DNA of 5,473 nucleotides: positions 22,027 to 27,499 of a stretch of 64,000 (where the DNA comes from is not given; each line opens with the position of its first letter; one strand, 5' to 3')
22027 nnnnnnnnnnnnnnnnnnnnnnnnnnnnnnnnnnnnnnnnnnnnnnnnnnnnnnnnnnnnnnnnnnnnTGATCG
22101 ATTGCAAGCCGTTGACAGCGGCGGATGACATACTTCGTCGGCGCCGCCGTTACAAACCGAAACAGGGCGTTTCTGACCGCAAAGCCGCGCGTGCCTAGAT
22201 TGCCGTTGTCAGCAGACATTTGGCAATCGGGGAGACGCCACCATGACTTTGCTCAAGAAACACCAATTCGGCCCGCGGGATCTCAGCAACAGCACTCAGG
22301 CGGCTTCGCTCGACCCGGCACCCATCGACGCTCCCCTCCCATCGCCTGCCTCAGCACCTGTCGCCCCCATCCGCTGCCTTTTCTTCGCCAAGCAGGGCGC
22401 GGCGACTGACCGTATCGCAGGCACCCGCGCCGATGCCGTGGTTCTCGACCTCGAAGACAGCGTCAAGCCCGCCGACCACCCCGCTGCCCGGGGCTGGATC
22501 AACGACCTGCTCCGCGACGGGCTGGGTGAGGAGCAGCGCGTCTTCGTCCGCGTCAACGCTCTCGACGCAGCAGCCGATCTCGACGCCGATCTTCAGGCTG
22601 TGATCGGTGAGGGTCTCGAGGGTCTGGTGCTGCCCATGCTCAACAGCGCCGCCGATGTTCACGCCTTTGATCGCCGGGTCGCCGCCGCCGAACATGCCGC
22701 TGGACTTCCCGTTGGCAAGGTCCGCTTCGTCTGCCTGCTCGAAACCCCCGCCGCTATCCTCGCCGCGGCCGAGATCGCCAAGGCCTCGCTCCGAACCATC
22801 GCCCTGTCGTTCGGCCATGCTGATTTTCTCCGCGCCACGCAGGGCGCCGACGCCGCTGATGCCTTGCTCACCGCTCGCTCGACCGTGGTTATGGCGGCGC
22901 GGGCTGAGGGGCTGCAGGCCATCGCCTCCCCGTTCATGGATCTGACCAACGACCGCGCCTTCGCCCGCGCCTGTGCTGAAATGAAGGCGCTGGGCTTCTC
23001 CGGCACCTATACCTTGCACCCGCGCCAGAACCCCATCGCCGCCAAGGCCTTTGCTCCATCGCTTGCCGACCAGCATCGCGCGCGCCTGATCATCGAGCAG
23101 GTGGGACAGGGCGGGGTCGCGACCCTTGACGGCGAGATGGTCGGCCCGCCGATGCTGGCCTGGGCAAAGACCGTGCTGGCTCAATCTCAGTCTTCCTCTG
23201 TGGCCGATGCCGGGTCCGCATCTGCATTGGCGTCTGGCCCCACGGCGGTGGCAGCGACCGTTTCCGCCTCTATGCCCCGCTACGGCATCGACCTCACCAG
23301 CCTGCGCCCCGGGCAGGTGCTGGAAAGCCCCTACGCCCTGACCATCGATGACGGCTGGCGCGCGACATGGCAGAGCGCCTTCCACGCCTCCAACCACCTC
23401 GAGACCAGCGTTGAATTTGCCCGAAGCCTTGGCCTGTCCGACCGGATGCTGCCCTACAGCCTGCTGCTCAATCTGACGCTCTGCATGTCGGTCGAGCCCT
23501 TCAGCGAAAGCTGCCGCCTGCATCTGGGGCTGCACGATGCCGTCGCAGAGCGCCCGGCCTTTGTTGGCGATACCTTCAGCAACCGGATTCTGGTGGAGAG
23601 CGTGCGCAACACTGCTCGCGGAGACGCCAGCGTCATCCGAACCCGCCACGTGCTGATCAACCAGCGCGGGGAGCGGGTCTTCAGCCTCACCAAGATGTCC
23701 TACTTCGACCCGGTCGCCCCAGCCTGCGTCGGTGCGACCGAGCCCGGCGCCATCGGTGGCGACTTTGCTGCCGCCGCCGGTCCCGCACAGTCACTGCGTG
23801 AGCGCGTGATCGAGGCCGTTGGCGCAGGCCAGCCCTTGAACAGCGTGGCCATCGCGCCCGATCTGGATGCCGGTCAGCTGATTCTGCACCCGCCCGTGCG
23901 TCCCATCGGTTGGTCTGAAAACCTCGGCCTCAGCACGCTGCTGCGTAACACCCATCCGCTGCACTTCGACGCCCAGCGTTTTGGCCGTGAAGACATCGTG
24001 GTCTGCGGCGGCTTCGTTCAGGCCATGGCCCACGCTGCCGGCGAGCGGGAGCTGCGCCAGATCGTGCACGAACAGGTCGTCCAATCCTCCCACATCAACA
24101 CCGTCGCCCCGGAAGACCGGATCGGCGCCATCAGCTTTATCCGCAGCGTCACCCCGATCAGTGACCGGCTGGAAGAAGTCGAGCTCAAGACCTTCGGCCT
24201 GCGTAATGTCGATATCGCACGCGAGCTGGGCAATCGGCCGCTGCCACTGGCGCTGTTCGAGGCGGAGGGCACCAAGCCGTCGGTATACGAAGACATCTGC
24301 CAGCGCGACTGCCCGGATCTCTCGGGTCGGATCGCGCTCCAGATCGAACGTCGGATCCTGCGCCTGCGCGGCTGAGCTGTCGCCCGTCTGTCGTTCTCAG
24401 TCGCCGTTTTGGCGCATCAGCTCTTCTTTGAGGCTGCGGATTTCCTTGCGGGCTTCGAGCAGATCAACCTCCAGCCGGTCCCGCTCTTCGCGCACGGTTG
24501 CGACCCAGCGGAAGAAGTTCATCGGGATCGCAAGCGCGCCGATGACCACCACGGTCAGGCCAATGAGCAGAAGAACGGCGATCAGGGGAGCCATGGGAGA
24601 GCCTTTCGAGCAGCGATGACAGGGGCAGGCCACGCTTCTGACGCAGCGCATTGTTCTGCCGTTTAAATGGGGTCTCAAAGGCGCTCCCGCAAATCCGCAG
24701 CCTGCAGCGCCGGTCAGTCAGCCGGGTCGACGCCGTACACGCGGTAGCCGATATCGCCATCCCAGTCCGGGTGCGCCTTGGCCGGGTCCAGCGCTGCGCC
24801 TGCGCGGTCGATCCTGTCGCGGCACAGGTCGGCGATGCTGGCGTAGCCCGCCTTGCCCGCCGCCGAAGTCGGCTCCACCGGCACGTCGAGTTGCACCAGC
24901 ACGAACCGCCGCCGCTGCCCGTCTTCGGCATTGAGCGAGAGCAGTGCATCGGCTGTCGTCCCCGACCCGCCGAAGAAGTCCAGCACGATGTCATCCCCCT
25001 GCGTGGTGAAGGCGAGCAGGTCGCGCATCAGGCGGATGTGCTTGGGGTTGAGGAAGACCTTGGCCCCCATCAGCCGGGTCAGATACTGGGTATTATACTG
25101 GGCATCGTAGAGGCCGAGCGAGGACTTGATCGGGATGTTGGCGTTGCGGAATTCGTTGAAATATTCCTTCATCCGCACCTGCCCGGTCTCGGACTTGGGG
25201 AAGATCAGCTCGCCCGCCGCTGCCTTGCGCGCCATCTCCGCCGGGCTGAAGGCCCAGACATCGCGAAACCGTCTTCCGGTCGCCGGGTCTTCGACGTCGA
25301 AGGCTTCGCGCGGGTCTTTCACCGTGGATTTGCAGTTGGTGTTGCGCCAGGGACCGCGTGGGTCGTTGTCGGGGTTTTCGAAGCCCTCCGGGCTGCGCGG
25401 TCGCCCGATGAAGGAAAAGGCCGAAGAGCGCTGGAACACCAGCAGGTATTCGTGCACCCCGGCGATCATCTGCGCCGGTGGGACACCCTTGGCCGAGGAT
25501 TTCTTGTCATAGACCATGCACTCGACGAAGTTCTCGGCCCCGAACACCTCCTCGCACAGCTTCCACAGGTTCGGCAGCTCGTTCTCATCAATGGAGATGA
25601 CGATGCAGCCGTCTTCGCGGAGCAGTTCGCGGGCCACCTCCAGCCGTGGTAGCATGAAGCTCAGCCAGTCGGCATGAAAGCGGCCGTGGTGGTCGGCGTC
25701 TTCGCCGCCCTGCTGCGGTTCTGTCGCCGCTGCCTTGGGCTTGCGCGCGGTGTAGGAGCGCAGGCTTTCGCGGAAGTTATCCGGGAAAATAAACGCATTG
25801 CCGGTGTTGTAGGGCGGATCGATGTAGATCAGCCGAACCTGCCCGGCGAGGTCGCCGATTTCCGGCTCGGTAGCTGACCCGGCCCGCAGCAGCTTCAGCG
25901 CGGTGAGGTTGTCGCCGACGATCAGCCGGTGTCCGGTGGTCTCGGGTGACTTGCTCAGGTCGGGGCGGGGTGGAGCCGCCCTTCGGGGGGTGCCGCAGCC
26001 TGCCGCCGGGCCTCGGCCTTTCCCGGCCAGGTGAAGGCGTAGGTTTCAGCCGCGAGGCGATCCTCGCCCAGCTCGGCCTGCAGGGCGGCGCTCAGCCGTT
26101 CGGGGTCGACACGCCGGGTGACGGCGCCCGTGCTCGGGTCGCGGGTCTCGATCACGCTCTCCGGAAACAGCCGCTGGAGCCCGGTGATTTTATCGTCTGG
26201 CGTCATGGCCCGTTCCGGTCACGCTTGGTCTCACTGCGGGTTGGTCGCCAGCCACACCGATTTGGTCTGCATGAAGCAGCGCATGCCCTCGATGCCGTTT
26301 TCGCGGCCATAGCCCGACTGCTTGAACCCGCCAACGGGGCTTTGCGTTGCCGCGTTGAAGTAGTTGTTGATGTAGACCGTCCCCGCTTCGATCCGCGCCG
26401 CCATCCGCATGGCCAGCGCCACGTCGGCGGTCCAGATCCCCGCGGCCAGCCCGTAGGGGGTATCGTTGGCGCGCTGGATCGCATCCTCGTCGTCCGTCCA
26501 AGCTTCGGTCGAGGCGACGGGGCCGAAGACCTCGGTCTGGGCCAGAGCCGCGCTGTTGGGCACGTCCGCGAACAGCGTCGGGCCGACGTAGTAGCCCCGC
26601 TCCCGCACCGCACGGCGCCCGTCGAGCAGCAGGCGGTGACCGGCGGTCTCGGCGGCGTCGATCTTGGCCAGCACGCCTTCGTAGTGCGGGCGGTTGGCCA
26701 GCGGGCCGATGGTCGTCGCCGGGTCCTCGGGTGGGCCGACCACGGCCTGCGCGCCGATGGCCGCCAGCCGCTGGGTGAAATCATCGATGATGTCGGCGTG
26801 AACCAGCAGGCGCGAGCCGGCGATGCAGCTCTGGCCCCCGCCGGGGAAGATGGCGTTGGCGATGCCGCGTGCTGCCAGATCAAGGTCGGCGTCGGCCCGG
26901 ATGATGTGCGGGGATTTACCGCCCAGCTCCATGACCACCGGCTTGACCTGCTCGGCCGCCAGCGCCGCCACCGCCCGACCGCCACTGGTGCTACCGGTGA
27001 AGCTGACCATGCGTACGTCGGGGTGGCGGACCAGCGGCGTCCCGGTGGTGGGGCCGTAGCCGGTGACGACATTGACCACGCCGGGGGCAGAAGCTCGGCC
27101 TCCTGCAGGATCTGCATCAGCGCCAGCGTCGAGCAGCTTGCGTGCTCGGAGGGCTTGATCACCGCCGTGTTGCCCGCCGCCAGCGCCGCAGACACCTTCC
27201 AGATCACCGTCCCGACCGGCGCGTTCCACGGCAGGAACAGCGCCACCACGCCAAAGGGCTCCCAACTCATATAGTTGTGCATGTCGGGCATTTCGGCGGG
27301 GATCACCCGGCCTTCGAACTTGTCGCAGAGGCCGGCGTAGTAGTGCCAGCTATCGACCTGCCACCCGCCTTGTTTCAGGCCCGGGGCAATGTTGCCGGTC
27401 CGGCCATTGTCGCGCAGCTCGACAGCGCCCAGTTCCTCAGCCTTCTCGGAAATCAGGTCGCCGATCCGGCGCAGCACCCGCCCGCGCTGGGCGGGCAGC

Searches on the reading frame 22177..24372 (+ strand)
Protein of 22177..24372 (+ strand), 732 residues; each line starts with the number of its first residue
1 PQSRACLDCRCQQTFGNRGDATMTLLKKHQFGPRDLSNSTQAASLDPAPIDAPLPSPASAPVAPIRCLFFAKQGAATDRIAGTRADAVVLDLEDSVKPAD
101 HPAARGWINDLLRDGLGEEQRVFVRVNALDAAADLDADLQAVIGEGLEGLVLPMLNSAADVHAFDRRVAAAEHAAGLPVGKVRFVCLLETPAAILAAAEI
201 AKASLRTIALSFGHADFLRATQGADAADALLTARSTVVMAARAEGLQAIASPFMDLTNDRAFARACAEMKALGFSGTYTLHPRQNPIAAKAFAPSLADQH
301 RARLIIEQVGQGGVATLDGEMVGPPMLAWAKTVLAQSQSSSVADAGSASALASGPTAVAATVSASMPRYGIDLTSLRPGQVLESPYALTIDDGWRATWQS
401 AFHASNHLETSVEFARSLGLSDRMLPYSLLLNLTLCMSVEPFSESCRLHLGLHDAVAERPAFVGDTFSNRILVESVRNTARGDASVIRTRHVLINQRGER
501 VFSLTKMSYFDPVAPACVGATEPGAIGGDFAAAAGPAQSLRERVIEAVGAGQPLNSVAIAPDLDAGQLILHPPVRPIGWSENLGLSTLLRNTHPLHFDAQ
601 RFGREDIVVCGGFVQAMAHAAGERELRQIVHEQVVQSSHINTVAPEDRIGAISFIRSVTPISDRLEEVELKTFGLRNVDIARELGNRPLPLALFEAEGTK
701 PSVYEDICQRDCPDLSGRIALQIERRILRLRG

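Call 57: search_protein_families(library=pfam, proteins=[window:22177-24372:+], max_evalue=0.00001)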
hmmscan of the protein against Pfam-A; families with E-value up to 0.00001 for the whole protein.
window:22177-24372:+ (732 aa): 2 families
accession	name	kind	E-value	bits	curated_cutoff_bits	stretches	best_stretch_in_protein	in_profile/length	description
PF03328.21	HpcH_HpaI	-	5.9e-33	114.4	25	1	75-282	12-221/221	HpcH/HpaI aldolase/citrate lyase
PF15617.12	C-C_Bond_Lyase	-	9.9e-10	38.5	28.4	1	85-339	32-317/320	C-C_Bond_Lyase of the TIM-Barrel fold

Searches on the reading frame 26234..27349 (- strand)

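Call 57: search_protein_families(library=pfam, proteins=[window:26234-27349:-], max_evalue=0.00001)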
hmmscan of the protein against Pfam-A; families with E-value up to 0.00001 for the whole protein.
window:26234-27349:- (372 aa): 1 family
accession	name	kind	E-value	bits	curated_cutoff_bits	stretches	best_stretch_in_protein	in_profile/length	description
PF00171.27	Aldedh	-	5.4e-100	335.6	23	1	89-365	183-461/461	Aldehyde dehydrogenase family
